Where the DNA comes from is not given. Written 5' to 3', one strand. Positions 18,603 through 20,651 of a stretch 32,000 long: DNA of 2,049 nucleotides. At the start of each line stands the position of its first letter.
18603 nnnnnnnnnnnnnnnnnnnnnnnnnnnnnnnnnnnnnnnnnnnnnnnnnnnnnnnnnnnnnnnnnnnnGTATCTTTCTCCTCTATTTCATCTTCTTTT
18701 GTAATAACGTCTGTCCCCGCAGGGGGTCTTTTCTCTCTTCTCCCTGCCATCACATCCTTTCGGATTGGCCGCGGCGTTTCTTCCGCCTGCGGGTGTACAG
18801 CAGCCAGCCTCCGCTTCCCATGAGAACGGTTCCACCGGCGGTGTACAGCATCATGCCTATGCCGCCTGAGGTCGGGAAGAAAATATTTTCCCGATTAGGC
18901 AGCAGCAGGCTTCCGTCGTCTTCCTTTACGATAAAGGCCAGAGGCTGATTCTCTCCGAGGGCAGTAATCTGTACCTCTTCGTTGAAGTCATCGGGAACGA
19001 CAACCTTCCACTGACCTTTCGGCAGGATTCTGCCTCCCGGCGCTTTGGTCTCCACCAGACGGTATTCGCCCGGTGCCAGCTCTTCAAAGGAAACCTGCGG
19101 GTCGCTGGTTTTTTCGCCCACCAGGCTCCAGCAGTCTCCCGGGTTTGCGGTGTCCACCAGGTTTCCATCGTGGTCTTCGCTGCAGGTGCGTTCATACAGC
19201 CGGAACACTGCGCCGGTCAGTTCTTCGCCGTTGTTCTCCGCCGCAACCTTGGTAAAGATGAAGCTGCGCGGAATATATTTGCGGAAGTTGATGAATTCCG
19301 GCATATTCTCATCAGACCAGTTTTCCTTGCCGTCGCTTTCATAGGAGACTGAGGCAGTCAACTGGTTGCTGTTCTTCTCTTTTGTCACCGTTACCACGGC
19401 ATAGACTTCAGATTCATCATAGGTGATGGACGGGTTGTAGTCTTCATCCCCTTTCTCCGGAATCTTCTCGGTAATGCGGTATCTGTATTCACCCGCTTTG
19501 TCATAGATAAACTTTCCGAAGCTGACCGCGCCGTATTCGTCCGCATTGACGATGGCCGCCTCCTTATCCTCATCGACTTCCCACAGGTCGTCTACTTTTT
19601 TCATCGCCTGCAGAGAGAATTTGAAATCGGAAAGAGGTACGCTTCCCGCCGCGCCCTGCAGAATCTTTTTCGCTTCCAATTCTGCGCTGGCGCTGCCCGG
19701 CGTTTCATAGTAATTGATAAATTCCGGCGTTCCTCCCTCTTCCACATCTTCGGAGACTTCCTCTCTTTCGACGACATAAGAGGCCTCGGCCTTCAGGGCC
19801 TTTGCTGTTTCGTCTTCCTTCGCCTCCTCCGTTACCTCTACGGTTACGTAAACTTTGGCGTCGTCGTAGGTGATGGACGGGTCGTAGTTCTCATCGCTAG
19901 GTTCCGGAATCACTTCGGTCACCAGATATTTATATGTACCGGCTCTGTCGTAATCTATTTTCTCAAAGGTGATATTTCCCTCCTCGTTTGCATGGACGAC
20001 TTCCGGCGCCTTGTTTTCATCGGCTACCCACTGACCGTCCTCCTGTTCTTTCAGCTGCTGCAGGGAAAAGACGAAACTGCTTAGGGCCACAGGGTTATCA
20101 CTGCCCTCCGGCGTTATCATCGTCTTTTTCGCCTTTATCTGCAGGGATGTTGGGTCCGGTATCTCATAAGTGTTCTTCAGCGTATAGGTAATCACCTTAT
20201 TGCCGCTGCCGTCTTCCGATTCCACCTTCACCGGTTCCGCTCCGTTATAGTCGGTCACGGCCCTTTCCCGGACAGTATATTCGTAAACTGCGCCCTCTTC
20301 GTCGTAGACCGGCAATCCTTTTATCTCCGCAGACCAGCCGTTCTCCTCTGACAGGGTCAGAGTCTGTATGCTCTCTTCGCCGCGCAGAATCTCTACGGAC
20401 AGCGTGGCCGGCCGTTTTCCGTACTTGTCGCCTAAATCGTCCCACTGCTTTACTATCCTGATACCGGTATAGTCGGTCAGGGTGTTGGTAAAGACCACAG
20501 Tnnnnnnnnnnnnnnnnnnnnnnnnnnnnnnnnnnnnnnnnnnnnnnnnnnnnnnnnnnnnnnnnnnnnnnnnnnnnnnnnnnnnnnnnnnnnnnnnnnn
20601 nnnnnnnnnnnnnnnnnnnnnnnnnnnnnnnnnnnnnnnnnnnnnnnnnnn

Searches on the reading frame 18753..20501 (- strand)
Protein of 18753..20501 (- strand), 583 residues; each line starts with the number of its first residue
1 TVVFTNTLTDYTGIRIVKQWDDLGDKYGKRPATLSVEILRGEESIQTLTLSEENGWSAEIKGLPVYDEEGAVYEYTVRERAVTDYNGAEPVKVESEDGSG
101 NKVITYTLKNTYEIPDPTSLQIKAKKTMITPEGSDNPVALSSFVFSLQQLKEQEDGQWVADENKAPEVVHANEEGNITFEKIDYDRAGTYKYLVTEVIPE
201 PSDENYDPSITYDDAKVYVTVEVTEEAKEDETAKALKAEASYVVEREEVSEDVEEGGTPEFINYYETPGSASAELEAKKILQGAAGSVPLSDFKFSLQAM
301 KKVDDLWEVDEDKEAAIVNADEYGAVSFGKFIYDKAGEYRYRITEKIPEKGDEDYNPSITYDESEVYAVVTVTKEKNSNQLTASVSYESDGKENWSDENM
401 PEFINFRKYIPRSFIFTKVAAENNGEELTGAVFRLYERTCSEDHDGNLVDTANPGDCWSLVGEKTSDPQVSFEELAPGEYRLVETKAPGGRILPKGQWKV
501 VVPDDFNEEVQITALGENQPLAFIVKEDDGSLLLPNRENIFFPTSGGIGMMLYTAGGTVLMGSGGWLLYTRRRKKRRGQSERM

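Call 66: search_protein_families(library=ncbifam, proteins=[window:18753-20501:-], max_evalue=0.001)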
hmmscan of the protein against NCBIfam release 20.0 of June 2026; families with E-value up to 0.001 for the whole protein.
window:18753-20501:- (583 aa): 3 families
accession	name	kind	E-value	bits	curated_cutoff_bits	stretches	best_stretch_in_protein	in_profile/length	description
TIGR03786.1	strep_pil_rpt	domain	1.3e-15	57.4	31.85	2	328-399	1-61/70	streptococcal pilin isopeptide linkage domain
NF033902.0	iso_D2_wall_anc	subfamily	2.3e-13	49.8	95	1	356-572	322-540/540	SpaH/EbpB family LPXTG-anchored major pilin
TIGR01965.1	VCBS_repeat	domain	9.4e-05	22.5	15.5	0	306-346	4-44/99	VCBS domain-containing protein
